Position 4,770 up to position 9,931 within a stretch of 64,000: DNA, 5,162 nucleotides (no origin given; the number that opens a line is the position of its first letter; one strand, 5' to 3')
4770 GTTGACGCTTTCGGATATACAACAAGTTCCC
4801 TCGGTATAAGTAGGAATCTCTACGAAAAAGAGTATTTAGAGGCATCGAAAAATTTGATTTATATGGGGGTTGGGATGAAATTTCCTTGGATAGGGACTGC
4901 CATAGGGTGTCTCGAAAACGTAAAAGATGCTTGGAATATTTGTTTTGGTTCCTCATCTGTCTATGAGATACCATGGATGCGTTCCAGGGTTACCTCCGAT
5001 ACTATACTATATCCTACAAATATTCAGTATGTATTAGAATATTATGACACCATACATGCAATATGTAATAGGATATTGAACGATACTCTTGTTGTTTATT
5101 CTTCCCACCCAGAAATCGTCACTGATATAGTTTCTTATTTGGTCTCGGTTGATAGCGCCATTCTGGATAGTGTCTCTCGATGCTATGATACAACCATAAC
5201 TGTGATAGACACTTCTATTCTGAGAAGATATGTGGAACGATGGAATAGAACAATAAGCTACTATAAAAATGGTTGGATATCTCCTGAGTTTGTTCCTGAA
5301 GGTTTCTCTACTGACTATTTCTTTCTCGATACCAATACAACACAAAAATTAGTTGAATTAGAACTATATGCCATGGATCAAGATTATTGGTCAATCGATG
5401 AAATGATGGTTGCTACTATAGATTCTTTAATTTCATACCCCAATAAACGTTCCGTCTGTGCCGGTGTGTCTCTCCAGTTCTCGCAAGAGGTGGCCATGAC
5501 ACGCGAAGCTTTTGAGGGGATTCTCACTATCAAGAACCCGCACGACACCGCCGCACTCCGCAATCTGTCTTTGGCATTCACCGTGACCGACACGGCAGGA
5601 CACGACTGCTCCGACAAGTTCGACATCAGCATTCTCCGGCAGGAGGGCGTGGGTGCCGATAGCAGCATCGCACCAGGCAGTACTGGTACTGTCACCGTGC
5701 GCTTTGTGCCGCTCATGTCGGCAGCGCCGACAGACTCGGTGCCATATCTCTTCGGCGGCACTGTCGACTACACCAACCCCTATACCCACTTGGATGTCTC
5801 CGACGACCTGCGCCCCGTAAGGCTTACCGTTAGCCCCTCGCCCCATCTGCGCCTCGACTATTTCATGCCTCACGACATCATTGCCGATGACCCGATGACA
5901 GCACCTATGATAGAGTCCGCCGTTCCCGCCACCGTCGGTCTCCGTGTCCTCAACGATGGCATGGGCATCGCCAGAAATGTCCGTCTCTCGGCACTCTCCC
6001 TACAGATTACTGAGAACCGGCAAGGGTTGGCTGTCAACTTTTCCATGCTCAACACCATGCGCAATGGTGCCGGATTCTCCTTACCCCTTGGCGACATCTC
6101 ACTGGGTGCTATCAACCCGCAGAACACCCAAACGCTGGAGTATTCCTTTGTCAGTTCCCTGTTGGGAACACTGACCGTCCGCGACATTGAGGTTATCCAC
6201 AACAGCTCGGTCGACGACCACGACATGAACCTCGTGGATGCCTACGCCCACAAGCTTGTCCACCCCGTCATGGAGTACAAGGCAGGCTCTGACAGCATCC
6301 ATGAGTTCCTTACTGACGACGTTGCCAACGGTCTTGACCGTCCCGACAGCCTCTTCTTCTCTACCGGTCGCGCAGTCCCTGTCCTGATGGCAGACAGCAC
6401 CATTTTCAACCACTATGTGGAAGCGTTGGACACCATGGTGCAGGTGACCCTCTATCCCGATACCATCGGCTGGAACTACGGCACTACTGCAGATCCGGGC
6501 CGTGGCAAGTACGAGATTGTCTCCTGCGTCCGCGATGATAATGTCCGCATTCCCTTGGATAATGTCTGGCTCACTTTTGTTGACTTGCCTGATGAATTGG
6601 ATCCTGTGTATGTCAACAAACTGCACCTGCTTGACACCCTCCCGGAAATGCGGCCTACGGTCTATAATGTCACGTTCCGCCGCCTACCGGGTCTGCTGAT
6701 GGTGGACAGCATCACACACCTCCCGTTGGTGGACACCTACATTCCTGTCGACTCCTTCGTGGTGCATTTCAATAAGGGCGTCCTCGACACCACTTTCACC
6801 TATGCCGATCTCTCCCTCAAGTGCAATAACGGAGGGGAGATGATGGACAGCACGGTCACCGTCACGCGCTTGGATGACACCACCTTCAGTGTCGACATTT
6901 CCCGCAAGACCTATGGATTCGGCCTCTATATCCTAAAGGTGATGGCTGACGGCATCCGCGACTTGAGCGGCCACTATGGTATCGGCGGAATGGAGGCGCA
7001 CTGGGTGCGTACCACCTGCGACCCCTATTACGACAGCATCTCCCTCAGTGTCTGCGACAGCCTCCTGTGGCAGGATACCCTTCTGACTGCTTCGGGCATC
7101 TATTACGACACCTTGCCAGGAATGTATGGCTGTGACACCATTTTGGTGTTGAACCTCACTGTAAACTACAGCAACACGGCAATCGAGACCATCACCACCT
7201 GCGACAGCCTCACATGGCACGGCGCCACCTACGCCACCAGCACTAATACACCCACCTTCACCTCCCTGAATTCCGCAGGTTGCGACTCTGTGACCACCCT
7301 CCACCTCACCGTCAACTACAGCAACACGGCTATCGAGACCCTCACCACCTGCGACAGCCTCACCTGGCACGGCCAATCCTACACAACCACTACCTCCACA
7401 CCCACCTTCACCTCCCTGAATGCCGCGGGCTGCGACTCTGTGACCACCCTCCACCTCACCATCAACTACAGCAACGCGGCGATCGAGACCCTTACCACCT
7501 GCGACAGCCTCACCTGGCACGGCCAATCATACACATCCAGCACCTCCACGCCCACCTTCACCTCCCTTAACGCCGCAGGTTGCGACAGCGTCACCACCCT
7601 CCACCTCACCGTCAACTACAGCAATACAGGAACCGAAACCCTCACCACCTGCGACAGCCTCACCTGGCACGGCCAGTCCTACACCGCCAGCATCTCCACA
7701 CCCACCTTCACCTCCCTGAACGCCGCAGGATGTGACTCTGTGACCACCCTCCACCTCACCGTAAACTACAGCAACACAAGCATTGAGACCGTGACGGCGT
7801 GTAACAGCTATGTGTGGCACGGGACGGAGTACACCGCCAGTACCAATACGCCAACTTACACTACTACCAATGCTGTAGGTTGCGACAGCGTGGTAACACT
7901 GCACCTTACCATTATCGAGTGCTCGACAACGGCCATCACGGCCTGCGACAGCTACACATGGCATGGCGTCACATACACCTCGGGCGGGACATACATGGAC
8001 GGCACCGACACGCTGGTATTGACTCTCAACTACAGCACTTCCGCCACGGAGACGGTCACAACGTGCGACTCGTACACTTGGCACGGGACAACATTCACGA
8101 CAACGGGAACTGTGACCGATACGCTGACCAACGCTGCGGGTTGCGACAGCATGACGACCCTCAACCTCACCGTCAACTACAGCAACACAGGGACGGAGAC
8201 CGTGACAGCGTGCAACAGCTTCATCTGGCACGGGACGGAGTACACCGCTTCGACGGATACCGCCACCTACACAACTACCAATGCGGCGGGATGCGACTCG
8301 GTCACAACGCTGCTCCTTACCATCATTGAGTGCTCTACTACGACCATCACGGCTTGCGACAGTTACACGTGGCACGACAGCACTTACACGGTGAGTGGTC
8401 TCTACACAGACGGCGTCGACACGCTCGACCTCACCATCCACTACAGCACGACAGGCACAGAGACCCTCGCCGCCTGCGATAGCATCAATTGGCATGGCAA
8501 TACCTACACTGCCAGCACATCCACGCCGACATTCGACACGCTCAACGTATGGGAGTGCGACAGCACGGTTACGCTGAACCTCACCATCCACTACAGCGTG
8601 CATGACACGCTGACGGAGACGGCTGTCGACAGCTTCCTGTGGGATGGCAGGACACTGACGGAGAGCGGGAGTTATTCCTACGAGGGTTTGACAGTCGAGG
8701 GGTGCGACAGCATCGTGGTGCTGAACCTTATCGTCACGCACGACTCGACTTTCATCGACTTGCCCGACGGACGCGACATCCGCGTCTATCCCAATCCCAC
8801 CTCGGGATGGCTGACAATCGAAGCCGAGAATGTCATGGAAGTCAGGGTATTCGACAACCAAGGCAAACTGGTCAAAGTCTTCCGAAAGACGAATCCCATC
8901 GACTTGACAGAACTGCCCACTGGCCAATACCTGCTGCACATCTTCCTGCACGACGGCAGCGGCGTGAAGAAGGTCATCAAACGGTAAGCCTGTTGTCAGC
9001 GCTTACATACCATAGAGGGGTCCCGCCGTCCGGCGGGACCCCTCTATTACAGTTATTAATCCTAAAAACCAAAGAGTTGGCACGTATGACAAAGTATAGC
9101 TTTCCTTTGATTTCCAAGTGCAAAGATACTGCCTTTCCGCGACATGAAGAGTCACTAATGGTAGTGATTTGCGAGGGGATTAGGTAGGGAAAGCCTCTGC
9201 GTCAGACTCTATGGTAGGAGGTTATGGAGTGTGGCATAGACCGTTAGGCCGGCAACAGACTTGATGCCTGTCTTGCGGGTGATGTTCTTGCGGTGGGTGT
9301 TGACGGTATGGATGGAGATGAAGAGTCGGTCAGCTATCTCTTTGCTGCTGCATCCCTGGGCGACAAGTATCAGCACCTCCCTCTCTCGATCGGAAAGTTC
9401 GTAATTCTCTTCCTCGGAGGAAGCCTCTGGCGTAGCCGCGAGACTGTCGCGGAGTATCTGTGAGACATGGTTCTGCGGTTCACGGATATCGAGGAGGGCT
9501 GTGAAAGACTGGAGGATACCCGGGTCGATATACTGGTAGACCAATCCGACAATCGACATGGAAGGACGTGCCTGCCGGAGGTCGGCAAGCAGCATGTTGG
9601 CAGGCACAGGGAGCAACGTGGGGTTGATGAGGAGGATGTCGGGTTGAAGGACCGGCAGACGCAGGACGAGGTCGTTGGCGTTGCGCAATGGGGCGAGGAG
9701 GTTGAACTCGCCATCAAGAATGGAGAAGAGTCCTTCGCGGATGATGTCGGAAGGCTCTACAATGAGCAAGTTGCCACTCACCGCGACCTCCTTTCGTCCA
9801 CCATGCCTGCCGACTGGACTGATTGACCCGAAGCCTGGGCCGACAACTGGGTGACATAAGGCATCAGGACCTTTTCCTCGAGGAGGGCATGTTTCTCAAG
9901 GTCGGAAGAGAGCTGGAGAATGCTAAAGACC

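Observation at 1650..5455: Abrupt 3.8-kb low-GC segment inside a single giant ORF (mosaic gene)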

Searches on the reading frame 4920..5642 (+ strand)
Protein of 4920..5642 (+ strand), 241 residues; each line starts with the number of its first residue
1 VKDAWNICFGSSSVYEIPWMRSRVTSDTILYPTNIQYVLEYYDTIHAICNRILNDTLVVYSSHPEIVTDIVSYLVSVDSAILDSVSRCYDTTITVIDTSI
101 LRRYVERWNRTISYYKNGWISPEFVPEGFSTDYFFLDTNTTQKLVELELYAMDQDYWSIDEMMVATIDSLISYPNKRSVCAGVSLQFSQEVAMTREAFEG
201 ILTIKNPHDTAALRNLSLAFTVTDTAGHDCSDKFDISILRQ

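Call 44: find_homologous_proteins(query=window:4920-5642:+)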
Query window:4920-5642:+ (241 aa): 1 proteins with E <= 0.001 among 253 candidates.
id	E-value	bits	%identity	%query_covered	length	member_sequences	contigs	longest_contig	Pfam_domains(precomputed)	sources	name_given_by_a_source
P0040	1.3e-57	213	47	90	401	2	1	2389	-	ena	-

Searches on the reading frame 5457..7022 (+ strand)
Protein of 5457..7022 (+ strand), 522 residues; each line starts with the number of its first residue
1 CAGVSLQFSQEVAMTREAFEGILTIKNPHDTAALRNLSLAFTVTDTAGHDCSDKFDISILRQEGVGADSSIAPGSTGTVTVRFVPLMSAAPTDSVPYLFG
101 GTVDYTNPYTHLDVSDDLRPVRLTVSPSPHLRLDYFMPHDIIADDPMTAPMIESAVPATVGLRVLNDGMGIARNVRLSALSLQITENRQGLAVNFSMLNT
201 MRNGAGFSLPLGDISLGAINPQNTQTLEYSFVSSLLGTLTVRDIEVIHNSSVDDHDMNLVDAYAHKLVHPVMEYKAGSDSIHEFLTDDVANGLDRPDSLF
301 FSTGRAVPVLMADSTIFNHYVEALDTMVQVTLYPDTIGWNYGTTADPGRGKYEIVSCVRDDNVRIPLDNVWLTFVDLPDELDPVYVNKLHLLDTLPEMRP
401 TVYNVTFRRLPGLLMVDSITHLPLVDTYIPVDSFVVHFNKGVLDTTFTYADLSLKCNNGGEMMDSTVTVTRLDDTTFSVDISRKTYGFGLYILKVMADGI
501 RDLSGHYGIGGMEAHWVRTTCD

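Call 37: find_related_loci(query=A1, collection=genome_contigs, flank=10000)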
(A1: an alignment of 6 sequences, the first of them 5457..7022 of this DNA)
Query A1 (522 aa) in genome_contigs; peptide patterns used: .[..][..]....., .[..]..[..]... (x = any residue, [..] = any of these).
64 stretches matched a pattern; 8 encode a relative of the query (tblastn E <= 1e-3); 8 distinct loci.
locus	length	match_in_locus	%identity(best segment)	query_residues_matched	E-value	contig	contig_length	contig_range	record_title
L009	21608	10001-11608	61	1-522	0e+0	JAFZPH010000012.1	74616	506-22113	MAG: Bacteroidales bacterium isolate RGIG7974 Water_buffalos_Rumen-1__c137972, whole genome shotgun sequence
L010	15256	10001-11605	61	1-521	0e+0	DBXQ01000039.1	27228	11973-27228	MAG TPA_asm: Bacteroidales bacterium UBA1208 UBA1208_contig_92484, whole genome shotgun sequence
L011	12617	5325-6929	60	1-521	0e+0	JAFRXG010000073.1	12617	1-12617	MAG: Bacteroidales bacterium isolate RGIG2881 Goat_Omasum.Co__c1655964, whole genome shotgun sequence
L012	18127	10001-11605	60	1-521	0e+0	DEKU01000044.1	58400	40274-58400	MAG TPA_asm: Bacteroidales bacterium UBA2714 UBA2714_contig_3345, whole genome shotgun sequence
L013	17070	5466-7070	59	1-521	0e+0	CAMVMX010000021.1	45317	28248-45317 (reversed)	MAG TPA_asm: uncultured Bacteroidales bacterium isolate SRR8387719_bin.62_metaWRAP_v1.3_MAG genome assembly, contig: ERZ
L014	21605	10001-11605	60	1-521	0e+0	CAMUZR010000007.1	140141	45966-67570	MAG TPA_asm: uncultured Bacteroidales bacterium isolate SRR8387717_bin.76_metaWRAP_v1.3_MAG genome assembly, contig: ERZ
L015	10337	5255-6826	54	1-522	0e+0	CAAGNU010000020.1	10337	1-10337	MAG TPA_asm: Bacteroidales bacterium, isolate HGM05386, WGS project CAAGNU010000000 data, contig: SRS476874_35_k119_3331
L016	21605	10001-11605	60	1-521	0e+0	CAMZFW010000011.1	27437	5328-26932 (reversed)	MAG TPA_asm: uncultured Bacteroidales bacterium isolate SRR10912534_bin.42_metaWRAP_v1.3_MAG genome assembly, contig: ER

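Call 40: search_solved_structures(query=A1, max_evalue=1)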
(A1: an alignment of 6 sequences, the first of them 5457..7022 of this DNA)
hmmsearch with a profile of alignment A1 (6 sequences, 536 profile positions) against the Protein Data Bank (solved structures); distinct sequences matched with E-value up to 1: 1.
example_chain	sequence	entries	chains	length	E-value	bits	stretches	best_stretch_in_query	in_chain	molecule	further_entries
3a9x_A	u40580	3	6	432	0.54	11.7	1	291-427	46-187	Selenocysteine lyase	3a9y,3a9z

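Call 45: find_related_loci(query=window:5457-7022:+, collection=metagenome_contigs, flank=10000)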
Query window:5457-7022:+ (522 aa) in metagenome_contigs; peptide patterns used: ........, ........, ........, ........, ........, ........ (x = any residue, [..] = any of these).
16 stretches matched a pattern; 1 encode a relative of the query (tblastn E <= 1e-3); 1 distinct loci.
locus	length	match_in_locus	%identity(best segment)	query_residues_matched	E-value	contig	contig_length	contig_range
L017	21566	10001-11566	64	1-521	0e+0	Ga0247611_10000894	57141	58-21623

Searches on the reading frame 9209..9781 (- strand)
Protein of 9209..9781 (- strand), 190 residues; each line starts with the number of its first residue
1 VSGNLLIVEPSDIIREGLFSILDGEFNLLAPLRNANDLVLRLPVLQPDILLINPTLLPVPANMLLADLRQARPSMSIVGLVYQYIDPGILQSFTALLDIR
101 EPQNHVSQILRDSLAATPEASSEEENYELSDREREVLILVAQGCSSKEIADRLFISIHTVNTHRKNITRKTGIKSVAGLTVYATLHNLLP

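Call 26: search_protein_families(library=pfam, proteins=[window:9209-9781:-], max_evalue=0.0001)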
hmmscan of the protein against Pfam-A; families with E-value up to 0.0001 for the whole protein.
window:9209-9781:- (190 aa): 2 families
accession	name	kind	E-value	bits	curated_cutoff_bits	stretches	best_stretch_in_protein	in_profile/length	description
PF00196.25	GerE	-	8.1e-18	64.3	23.5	1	129-183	3-57/57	Bacterial regulatory proteins, luxR family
PF08281.18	Sigma70_r4_2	-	7.2e-07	29.2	25.7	1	128-164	10-47/54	Sigma-70, region 4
